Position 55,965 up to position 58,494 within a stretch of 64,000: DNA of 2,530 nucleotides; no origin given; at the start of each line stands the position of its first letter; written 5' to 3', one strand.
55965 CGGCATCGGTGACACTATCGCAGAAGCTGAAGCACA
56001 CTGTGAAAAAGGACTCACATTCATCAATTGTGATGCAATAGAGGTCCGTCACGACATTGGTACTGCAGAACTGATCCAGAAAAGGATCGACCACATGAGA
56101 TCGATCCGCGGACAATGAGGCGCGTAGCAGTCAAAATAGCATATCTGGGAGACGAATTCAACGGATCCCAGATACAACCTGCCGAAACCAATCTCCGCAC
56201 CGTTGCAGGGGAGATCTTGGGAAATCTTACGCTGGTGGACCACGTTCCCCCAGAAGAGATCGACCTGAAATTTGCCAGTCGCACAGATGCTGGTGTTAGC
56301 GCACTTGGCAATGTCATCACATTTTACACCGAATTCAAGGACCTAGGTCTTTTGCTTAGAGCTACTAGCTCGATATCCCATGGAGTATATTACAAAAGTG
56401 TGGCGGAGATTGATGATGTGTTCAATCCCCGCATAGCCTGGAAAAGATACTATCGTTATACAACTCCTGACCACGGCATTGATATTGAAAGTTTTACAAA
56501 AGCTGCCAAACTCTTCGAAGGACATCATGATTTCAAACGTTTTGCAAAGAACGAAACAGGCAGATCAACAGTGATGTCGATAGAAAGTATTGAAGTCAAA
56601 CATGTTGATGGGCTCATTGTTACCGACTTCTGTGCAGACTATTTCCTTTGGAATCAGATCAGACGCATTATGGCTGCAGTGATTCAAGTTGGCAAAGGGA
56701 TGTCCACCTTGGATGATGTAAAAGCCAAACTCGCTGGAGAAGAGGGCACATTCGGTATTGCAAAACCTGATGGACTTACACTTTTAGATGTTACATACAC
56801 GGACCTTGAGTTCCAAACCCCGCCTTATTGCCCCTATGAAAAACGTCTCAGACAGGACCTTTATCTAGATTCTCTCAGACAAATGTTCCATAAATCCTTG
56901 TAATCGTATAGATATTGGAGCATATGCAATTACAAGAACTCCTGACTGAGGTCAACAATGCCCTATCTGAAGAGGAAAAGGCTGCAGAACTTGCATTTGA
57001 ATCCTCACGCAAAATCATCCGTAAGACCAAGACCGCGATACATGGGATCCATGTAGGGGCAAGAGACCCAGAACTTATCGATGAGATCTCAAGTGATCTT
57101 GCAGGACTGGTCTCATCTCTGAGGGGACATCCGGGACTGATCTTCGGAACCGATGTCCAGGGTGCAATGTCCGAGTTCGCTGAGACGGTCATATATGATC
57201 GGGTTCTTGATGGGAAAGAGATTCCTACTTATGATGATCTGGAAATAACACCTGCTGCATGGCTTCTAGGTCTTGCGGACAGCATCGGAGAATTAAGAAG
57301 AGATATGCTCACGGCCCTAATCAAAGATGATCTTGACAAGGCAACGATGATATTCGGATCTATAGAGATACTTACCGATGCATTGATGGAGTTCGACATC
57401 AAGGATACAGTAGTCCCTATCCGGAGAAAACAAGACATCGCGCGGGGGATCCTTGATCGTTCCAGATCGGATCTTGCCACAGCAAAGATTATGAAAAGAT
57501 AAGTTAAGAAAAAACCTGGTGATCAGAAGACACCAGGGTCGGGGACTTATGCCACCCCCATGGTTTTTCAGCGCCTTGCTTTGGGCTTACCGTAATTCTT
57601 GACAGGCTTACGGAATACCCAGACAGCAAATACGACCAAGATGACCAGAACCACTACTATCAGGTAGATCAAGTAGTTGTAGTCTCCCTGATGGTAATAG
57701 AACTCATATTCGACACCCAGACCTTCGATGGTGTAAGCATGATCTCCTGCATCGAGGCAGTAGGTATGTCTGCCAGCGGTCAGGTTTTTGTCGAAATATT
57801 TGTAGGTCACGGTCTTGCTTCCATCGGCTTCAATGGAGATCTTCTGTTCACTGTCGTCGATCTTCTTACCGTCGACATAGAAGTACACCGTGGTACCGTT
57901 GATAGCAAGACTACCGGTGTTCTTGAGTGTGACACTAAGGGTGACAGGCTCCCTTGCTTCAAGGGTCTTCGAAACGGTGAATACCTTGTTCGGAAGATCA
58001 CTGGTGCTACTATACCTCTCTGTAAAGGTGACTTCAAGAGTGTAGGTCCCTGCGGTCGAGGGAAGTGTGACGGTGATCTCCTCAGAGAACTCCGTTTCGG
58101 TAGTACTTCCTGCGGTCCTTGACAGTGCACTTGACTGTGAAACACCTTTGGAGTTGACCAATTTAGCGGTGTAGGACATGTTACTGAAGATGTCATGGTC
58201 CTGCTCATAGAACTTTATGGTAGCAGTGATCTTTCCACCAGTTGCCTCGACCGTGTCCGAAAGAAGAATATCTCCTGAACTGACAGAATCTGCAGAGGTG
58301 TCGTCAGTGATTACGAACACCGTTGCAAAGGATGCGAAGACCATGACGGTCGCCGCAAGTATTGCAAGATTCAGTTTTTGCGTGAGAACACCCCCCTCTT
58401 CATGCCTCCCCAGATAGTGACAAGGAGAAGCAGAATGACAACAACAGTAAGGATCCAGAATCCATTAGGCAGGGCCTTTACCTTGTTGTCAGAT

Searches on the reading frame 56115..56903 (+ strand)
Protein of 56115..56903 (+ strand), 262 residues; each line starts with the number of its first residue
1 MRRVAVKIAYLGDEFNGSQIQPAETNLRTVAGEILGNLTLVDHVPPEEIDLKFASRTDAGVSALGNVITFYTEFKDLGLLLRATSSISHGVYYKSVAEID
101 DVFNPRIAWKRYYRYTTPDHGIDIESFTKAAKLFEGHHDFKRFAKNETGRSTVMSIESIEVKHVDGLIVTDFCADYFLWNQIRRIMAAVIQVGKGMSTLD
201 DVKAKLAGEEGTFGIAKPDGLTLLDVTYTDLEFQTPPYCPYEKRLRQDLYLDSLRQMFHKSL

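Call 41: search_protein_families(library=pfam, proteins=[window:56115-56903:+], max_evalue=0.00001)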
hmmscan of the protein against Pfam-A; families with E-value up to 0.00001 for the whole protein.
window:56115-56903:+ (262 aa): 1 family
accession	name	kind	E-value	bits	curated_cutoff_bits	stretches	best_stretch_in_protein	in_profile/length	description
PF01416.25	PseudoU_synth_1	-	5e-23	82.1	23.3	1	130-228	1-107/108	tRNA pseudouridine synthase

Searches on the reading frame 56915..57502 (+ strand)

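Call 41: search_protein_families(library=pfam, proteins=[window:56915-57502:+], max_evalue=0.00001)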
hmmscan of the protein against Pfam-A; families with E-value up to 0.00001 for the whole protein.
window:56915-57502:+ (195 aa): 0 families

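Call 86: search_protein_families(library=pfam, proteins=[window:56915-57502:+], max_evalue=0.01)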
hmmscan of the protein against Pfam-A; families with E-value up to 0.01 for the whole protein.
window:56915-57502:+ (195 aa): 1 family
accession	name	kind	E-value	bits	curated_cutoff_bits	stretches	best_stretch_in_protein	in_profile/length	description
PF01997.21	Translin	-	0.00048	20.6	25.9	1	97-176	114-187/205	Translin family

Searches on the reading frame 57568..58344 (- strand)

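Call 41: search_protein_families(library=pfam, proteins=[window:57568-58344:-], max_evalue=0.00001)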
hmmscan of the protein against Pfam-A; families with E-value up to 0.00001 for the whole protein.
window:57568-58344:- (258 aa): 1 family
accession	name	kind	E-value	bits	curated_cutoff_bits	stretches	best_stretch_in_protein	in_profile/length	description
PF07705.17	CARDB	-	4.5e-08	33.7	22.7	1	121-195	8-79/101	CARDB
